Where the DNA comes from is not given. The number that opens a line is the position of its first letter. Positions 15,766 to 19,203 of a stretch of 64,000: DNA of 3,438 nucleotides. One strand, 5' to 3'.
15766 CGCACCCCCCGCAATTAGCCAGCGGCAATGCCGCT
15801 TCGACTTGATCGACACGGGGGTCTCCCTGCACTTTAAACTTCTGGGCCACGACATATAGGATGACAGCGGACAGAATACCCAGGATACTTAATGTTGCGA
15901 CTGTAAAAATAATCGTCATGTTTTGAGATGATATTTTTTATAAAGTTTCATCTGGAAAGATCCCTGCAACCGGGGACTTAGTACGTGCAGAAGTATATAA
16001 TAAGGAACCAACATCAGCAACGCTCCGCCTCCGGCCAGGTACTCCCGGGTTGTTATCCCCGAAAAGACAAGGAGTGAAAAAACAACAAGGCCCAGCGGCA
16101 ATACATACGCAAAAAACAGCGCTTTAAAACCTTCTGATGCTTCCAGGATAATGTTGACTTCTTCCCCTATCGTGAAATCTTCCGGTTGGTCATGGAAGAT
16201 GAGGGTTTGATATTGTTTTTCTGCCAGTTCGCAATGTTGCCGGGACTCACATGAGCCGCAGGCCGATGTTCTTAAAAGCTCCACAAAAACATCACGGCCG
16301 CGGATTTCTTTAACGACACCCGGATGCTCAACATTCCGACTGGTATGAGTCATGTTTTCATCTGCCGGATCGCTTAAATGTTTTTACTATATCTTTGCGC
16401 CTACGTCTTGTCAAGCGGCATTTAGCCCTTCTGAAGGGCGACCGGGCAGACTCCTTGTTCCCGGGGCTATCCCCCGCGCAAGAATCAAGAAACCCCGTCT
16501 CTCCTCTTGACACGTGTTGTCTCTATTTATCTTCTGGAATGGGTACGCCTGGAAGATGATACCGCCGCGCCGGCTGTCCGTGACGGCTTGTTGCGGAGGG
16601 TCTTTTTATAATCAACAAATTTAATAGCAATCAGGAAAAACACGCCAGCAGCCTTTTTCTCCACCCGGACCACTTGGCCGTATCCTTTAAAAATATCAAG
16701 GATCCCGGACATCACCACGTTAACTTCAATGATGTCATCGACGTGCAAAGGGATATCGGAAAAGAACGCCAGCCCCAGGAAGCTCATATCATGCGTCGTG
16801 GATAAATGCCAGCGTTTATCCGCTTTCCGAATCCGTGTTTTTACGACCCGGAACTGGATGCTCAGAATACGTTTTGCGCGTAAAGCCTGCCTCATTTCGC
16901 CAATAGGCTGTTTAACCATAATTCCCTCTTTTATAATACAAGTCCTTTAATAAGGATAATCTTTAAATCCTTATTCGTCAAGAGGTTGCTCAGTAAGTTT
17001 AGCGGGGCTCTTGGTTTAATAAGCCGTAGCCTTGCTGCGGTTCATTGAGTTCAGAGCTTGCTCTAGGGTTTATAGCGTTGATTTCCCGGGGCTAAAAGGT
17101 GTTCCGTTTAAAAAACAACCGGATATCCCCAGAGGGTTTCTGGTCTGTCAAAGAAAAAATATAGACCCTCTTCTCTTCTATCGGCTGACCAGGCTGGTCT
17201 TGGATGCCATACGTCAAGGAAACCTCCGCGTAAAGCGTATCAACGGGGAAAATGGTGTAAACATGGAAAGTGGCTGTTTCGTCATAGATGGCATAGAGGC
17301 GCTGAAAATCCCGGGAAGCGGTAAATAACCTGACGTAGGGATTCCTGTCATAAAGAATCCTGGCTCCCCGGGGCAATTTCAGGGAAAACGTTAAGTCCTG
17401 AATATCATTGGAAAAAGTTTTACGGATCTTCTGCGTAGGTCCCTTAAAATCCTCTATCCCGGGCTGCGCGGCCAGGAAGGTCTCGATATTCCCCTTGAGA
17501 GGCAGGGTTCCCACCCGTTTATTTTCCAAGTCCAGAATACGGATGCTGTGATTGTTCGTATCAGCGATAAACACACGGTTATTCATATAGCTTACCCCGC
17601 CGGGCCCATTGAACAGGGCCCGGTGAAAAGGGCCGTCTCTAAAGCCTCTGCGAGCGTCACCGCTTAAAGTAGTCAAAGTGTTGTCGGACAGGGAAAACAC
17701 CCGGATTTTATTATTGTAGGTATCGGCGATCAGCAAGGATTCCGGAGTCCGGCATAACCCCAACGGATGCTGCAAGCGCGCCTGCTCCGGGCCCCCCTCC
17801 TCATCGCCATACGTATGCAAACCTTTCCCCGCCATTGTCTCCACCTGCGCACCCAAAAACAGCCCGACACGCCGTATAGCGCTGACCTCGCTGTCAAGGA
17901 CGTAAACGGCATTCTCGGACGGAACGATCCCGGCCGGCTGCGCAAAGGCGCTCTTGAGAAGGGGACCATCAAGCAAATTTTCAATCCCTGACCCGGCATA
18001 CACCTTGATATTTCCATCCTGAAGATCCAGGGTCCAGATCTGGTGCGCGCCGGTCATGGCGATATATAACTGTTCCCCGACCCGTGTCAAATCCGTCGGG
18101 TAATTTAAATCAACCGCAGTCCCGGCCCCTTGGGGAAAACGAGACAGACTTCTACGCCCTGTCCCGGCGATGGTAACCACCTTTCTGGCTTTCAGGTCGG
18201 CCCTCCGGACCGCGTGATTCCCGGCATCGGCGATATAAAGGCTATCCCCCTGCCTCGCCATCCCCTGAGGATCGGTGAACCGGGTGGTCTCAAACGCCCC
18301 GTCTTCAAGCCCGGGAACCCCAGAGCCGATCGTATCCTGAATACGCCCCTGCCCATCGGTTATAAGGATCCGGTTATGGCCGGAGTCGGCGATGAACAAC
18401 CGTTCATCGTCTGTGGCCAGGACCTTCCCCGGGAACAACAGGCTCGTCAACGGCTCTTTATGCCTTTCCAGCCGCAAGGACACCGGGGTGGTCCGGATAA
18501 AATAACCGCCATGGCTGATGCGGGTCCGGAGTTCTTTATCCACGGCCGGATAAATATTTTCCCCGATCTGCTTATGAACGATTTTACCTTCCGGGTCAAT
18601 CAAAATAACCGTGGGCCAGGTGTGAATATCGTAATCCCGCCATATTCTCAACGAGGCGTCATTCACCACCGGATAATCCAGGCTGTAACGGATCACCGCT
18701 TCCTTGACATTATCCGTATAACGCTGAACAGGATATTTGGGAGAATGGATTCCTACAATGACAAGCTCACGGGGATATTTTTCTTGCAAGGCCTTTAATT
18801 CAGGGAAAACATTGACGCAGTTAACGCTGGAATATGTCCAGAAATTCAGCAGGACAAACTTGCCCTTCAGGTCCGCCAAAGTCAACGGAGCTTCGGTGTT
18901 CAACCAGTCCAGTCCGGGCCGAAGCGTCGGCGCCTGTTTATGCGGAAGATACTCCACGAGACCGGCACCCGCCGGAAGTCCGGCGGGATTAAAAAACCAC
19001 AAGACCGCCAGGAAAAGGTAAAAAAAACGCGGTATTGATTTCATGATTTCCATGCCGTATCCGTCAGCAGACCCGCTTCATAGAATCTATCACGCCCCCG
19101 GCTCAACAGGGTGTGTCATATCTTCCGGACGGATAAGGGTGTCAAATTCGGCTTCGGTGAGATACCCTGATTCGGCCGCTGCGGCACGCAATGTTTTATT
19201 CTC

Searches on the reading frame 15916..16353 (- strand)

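Call 61: search_protein_families(library=pfam, proteins=[window:15916-16353:-], max_evalue=0.001)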
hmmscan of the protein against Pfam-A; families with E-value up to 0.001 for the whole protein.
window:15916-16353:- (145 aa): 1 family
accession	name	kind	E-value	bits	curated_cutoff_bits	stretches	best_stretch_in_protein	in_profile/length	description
PF04246.17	RseC_MucC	-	7.5e-24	84.5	24.4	1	14-136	1-125/130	Positive regulator of sigma(E), RseC/MucC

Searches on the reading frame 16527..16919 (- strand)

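Call 61: search_protein_families(library=pfam, proteins=[window:16527-16919:-], max_evalue=0.001)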
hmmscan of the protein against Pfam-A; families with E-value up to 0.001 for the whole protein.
window:16527-16919:- (130 aa): 1 family
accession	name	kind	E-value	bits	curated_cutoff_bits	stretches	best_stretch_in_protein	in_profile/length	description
PF07238.19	PilZ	-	3.7e-06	27.6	22.5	1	26-109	12-93/102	PilZ domain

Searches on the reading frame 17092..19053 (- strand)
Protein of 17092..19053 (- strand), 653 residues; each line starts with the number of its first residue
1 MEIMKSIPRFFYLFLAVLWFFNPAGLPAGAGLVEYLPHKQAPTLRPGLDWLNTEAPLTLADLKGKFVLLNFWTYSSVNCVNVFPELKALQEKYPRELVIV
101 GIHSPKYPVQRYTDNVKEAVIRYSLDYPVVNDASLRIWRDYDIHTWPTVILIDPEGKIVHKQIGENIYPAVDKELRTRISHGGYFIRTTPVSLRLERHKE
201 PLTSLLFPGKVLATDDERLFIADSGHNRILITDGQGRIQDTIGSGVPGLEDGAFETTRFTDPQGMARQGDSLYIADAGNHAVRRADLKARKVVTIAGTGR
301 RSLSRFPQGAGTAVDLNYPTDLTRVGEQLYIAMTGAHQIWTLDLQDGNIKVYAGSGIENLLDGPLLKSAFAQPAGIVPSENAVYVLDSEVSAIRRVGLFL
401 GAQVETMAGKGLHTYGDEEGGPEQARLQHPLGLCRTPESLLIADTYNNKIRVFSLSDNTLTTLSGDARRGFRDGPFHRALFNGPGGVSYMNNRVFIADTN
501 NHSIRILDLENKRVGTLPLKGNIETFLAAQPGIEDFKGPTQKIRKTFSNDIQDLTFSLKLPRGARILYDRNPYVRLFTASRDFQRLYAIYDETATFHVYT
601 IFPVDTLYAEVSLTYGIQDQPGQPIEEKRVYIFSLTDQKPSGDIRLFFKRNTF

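Call 61: search_protein_families(library=pfam, proteins=[window:17092-19053:-], max_evalue=0.001)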
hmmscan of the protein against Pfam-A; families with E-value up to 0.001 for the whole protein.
window:17092-19053:- (653 aa): 4 families
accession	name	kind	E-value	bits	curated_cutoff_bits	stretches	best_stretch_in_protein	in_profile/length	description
PF01436.27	NHL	-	1.2e-24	85.4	20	1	481-506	1-27/28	NHL repeat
PF08534.16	Redoxin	-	1.9e-12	47.6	26.6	1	52-167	16-137/148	Redoxin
PF13905.12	Thioredoxin_8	-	2.2e-12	47.6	27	1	64-158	1-94/94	Thioredoxin-like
PF00578.27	AhpC-TSA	-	2.3e-11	44.2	26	1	55-160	16-123/124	AhpC/TSA family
